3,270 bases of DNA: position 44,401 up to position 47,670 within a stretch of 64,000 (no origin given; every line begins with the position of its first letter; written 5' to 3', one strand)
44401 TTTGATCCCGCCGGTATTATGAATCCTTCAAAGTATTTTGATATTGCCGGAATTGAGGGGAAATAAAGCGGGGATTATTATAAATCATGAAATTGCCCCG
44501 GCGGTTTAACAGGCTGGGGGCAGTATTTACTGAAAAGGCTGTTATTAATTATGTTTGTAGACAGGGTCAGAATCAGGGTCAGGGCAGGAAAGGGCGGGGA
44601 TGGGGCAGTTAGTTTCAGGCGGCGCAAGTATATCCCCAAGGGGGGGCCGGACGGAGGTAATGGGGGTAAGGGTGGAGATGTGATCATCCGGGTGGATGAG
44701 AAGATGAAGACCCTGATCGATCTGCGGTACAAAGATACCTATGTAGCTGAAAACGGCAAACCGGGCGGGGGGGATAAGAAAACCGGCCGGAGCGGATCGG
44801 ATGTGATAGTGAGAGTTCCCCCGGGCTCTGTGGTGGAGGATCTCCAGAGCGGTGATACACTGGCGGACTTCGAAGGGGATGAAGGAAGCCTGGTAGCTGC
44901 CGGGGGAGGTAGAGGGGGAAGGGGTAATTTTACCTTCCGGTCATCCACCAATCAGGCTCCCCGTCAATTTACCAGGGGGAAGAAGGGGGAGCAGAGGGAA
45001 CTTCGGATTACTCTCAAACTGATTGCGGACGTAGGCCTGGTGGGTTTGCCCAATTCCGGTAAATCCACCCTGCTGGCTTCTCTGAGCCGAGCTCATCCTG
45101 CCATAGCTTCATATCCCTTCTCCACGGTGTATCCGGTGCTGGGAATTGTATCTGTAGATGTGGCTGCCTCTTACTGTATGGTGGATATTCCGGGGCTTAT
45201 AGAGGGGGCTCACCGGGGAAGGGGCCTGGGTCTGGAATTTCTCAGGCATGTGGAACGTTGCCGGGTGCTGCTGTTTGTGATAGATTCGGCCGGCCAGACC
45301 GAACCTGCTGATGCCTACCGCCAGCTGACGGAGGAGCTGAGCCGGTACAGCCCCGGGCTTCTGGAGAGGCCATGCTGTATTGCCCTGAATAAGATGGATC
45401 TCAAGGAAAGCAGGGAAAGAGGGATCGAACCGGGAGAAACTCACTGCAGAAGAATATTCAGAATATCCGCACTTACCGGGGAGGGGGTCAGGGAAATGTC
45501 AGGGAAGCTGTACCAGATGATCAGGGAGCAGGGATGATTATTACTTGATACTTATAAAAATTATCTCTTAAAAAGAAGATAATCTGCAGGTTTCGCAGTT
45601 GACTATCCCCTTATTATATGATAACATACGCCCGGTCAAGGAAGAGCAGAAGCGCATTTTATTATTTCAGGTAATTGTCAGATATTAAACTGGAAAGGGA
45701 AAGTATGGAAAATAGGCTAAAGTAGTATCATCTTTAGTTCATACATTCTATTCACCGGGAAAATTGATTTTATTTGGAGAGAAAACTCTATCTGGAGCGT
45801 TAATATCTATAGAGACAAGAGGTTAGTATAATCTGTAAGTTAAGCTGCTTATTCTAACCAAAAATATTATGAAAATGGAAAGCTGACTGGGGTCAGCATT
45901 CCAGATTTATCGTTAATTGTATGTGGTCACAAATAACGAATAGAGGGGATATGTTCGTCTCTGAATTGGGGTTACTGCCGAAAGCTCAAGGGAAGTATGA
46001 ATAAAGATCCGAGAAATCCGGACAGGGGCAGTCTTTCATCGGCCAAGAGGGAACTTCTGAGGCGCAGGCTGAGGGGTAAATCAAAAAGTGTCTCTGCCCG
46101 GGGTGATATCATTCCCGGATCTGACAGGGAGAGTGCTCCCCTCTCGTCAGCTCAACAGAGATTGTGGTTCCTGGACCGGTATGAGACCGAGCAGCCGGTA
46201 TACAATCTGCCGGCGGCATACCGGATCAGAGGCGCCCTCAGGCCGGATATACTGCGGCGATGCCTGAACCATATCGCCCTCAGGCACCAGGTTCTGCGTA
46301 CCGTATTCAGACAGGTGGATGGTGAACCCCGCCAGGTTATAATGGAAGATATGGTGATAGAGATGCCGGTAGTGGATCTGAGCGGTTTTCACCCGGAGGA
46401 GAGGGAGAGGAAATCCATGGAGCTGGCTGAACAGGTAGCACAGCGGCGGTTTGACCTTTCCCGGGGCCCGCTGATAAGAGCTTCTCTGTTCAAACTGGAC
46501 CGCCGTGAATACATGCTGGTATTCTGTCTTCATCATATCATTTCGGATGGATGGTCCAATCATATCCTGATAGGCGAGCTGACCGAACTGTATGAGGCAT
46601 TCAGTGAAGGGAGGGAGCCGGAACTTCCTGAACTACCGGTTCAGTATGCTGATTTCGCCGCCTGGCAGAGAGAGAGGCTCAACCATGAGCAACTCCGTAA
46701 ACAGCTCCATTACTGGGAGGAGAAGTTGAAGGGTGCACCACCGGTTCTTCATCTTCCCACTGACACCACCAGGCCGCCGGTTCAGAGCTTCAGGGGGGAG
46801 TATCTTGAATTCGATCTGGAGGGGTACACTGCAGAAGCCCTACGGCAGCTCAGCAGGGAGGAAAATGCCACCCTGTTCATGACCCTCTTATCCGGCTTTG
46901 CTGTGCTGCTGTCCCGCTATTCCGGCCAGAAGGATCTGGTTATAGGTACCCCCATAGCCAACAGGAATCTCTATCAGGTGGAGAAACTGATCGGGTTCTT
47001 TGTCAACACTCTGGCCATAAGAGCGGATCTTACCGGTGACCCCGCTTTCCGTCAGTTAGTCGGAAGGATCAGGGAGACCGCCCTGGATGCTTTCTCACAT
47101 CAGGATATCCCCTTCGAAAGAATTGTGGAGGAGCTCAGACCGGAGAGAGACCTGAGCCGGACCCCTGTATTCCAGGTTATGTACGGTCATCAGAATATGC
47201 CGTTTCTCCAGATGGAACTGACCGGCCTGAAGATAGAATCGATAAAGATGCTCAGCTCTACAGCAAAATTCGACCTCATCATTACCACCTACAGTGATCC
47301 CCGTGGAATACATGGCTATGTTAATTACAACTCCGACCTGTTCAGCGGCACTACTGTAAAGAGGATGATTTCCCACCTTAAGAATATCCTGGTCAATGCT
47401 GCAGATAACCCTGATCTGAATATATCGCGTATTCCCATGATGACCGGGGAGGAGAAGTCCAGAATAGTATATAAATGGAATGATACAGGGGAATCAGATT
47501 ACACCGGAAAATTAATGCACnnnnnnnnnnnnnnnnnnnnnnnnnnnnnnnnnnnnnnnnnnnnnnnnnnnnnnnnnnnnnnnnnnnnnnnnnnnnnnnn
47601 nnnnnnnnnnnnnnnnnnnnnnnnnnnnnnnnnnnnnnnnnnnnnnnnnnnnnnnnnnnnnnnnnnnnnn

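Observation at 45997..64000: Hybrid NRPS-PKS biosynthetic gene cluster (C-A-T | KS-AT-KR-DH-ACP | C-A-T | C-A-T | C-A...) in a genome that also encodes T9SS-sorted proteins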

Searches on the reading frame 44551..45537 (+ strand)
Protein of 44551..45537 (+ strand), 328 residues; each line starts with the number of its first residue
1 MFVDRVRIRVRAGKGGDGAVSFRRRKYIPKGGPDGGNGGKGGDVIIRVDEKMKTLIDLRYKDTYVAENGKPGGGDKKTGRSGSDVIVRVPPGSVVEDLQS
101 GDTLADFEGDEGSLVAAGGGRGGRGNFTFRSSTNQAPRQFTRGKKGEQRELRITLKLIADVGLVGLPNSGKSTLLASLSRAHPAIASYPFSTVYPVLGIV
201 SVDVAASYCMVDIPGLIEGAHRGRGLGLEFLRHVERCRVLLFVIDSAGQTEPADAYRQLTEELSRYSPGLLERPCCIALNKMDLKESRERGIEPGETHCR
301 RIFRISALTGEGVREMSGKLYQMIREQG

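Call 9: search_protein_families(library=pfam, proteins=[window:44551-45537:+])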
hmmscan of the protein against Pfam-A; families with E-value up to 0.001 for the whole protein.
window:44551-45537:+ (328 aa): 3 families
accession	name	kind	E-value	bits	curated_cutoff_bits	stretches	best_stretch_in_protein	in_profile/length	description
PF01018.28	GTP1_OBG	-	6.4e-56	188.7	27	1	3-157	1-155/155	GTP1/OBG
PF01926.29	MMR_HSR1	-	3.8e-22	79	21.9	1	160-281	1-113/113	50S ribosome-binding GTPase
PF02421.24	FeoB_N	-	1.4e-08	34.9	27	1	161-315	3-151/156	Ferrous iron transport protein B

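Call 16: find_related_loci(query=window:44551-45537:+, collection=genome_contigs, flank=10000)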
Query window:44551-45537:+ (328 aa) in genome_contigs; peptide patterns used: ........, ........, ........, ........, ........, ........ (x = any residue, [..] = any of these).
68 stretches matched a pattern, but none encodes a relative of the query by tblastn (E <= 1e-3).

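Call 17: find_encoding_contigs(protein=window:44551-45537:+, flank=10000, max_places=6)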
Protein window:44551-45537:+ (328 aa): 1 contig read that carries it; 1 place shown.
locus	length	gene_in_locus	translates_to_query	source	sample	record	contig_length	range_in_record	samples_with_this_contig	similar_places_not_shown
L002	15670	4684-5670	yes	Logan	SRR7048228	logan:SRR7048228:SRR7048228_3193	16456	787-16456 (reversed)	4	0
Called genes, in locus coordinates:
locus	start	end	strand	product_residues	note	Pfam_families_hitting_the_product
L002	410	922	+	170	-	PF03602:Cons_hypoth95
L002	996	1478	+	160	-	PF01467:CTP_transf_like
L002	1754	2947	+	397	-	PF00155:Aminotran_1_2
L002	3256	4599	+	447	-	PF01565:FAD_binding_4, PF02913:FAD-oxidase_C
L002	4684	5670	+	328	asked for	PF01018:GTP1_OBG, PF01926:MMR_HSR1, PF02421:FeoB_N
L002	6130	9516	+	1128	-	PF00668:Condensation, PF00501:AMP-binding, PF13193:AMP-binding_C, PF00550:PP-binding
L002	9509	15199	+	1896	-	PF00109:ketoacyl-synt, PF02801:Ketoacyl-synt_C, PF16197:KAsynt_C_assoc, PF22336:RhiE-like_linker, PF22621:CurL-like_PKS_C, PF00698:Acyl_transf_1, PF21394:Beta-ketacyl_N, PF08659:KR, +5 more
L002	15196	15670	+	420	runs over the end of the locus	?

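Call 31: find_homologous_proteins(query=window:44551-45537:+, max_evalue=1e-40)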
Query window:44551-45537:+ (328 aa): 7999 proteins with E <= 1e-40 among 8000 candidates; the best 120 are listed.
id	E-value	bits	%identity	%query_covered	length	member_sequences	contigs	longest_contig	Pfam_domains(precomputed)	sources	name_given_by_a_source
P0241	1.8e-213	726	100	100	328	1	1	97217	PF01926.30,PF02421.25,PF01018.29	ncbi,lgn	-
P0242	3.4e-128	445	64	99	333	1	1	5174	PF01926.30,PF02421.25,PF01018.29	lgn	-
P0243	6.1e-127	441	62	100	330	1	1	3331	PF01926.30,PF02421.25,PF01018.29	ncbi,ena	-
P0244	8.1e-126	438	60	99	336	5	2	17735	PF01926.30,PF00025.28,PF02421.25,PF01018.29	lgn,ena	-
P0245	1.6e-125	437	61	99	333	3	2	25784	PF01926.30,PF02421.25,PF01018.29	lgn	-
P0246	1.7e-125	436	60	99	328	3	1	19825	PF01926.30,PF02421.25,PF01018.29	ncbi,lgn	-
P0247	4.8e-125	435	59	99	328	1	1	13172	PF01926.30,PF02421.25,PF01018.29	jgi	jgi:GTP-binding protein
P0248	6.8e-125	435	60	99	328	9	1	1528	PF01926.30,PF02421.25,PF01018.29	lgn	-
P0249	7.1e-125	434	62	99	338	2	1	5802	PF01926.30,PF02421.25,PF01018.29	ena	-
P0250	9.3e-125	434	62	100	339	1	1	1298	PF01926.30,PF02421.25,PF01018.29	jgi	jgi:GTP-binding protein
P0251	3.3e-124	432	60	99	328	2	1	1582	PF01926.30,PF02421.25,PF01018.29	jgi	jgi:GTP-binding protein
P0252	4.1e-124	432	61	98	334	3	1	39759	PF01926.30,PF02421.25,PF01018.29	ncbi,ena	-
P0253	9.8e-124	431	61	99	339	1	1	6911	PF01926.30,PF02421.25,PF01018.29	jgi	jgi:GTP-binding protein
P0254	1.1e-123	431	62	99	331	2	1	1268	PF01926.30,PF02421.25,PF01018.29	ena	-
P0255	2.1e-123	430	60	98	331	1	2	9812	PF01926.30,PF02421.25,PF01018.29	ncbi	-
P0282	5.1e-120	418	58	99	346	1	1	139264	PF01926.30,PF02421.25,PF01018.29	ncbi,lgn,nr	ncbi:MAG: GTPase ObgE [Candidatus Krumholzibacteriota bacterium]|nr:GTPase ObgE [Candidatus Krumholz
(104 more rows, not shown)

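Call 32: find_encoding_contigs(protein=P0252, flank=8000, max_places=2)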
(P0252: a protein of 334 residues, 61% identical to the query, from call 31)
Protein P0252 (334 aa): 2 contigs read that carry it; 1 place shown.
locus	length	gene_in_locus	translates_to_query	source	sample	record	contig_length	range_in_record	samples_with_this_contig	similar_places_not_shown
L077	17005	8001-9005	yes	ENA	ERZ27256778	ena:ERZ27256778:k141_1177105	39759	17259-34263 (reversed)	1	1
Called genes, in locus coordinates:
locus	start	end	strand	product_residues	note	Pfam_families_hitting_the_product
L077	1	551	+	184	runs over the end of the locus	PF05137:PilN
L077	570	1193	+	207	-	PF04350:PilO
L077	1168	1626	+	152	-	-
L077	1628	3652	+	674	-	PF11741:AMIN, PF21305:type_II_gspD_N0 (weak), PF03958:Secretin_N, PF00263:Secretin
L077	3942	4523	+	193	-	PF03602:Cons_hypoth95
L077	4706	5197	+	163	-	PF01467:CTP_transf_like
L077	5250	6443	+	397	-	PF00155:Aminotran_1_2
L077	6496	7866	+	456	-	PF01565:FAD_binding_4, PF02913:FAD-oxidase_C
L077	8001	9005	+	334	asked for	PF01018:GTP1_OBG, PF01926:MMR_HSR1, PF02421:FeoB_N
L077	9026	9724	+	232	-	PF02163:Peptidase_M50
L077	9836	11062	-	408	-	PF00079:Serpin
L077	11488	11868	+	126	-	PF12900:Pyridox_ox_2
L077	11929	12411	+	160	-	PF09719:C_GCAxxG_C_C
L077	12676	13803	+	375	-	PF02481:DNA_processg_A, PF17782:WHD_DprA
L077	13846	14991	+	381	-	PF04015:DUF362, PF00037:Fer4 (weak), PF12797:Fer4_2 (faint), PF12837:Fer4_6 (weak), PF13237:Fer4_10 (weak), PF14697:Fer4_21 (faint), PF12838:Fer4_7 (weak)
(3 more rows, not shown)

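Call 33: find_encoding_contigs(protein=P0282, flank=8000, max_places=2)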
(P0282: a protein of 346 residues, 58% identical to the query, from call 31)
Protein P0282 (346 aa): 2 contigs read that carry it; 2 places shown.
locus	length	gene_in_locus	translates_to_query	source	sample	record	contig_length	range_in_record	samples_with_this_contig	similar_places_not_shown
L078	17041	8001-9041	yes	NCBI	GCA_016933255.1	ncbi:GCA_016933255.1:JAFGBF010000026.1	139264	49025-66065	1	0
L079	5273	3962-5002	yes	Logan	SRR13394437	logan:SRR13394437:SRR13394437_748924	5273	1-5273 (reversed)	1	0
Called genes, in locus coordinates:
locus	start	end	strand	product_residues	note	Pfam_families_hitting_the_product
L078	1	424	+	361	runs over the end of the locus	PF11104:PilM_2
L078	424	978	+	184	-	PF05137:PilN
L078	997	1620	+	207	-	PF04350:PilO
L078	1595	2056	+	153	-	-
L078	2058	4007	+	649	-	PF11741:AMIN, PF03958:Secretin_N, PF00263:Secretin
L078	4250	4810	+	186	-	PF03602:Cons_hypoth95, PF05175:MTS (weak), PF01170:UPF0020 (faint)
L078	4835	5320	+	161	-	PF01467:CTP_transf_like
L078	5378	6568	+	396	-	PF00155:Aminotran_1_2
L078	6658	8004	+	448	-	PF01565:FAD_binding_4, PF02913:FAD-oxidase_C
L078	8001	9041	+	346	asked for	PF01018:GTP1_OBG, PF01926:MMR_HSR1, PF02421:FeoB_N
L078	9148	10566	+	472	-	PF13537:GATase_7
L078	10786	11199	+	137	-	PF11141:DUF2914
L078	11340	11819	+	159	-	PF13686:DrsE_2, PF02635:DsrE (weak)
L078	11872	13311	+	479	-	PF00266:Aminotran_5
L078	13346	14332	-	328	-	PF02567:PhzC-PhzF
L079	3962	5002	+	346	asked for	PF01018:GTP1_OBG, PF01926:MMR_HSR1, PF02421:FeoB_N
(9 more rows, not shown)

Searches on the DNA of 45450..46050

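Call 68: search_rna_families(source=window, start=45450, end=46050, threshold=evalue, max_evalue=1)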
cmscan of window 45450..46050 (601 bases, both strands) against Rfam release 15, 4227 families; matches with E-value up to 1: 1.
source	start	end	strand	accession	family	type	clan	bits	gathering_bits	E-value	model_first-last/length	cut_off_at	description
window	45858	45938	-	RF00184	PVX_3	Cis-reg;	-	15.7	42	0.97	1-54/54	no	Potato virus X cis-acting regulatory element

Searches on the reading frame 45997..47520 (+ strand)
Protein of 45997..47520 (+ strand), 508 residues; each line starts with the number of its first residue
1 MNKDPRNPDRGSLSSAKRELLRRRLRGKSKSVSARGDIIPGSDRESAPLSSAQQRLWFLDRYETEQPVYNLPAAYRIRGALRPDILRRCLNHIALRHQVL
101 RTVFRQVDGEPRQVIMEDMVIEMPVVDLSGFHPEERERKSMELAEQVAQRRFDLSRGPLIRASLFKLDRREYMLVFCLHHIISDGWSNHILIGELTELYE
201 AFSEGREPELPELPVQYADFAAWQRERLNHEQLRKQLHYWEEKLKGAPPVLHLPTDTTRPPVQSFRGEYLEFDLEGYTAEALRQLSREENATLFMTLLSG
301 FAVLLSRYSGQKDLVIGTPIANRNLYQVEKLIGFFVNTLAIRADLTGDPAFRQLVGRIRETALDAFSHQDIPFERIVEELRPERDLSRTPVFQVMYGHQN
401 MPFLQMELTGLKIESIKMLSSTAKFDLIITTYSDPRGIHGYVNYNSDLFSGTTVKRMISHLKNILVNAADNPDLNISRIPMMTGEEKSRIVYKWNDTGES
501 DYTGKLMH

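Call 24: search_solved_structures(query=window:45997-47520:+, max_evalue=1e-10)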
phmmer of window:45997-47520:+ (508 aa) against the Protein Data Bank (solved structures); distinct sequences matched with E-value up to 1e-10: 56.
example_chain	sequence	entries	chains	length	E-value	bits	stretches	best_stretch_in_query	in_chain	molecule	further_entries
6oyf_A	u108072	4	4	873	1.3e-107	363.8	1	46-499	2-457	Txo1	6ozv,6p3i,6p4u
6p1j_A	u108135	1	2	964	4e-105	355.5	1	45-499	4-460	Txo2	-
5u89_A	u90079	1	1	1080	1.6e-96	327.1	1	44-491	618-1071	Amino acid adenylation domain protein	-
2jgp_A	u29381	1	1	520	5.7e-82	279.1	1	40-481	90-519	TYROCIDINE SYNTHETASE 3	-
8z0q_C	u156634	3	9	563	1.5e-73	251.4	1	43-479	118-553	Special condensation domain in NRPS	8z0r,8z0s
7kvw_A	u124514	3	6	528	8.7e-73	248.8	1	47-484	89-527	PCP-C didomain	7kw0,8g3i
8fx6_A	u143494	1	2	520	3.6e-72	246.8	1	47-472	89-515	PCP-C didomain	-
7kw2_A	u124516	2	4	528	7.2e-72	245.8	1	46-484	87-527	PCP-C didomain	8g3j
8fx7_A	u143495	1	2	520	3e-71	243.8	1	46-472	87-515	PCP-C didomain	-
8qnf_A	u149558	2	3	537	1.4e-69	238.3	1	37-487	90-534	Condensation domain TomBC from the Tomaymycin non-ribosomal peptide synthetase | Tomaymycin non-ribosomal peptide synthetase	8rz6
9lcp_A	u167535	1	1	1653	1.3e-59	205.4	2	41-490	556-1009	PvdL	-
9lco_A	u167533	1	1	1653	1.3e-59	205.4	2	41-490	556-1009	PvdL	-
9lcq_A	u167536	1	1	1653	2.1e-59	204.7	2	41-490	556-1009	PvdL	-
9up2_A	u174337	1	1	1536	2.1e-59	204.7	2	41-490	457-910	PvdL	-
8xjz_C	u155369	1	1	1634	1.5e-56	195.3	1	37-478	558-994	Peptide synthetase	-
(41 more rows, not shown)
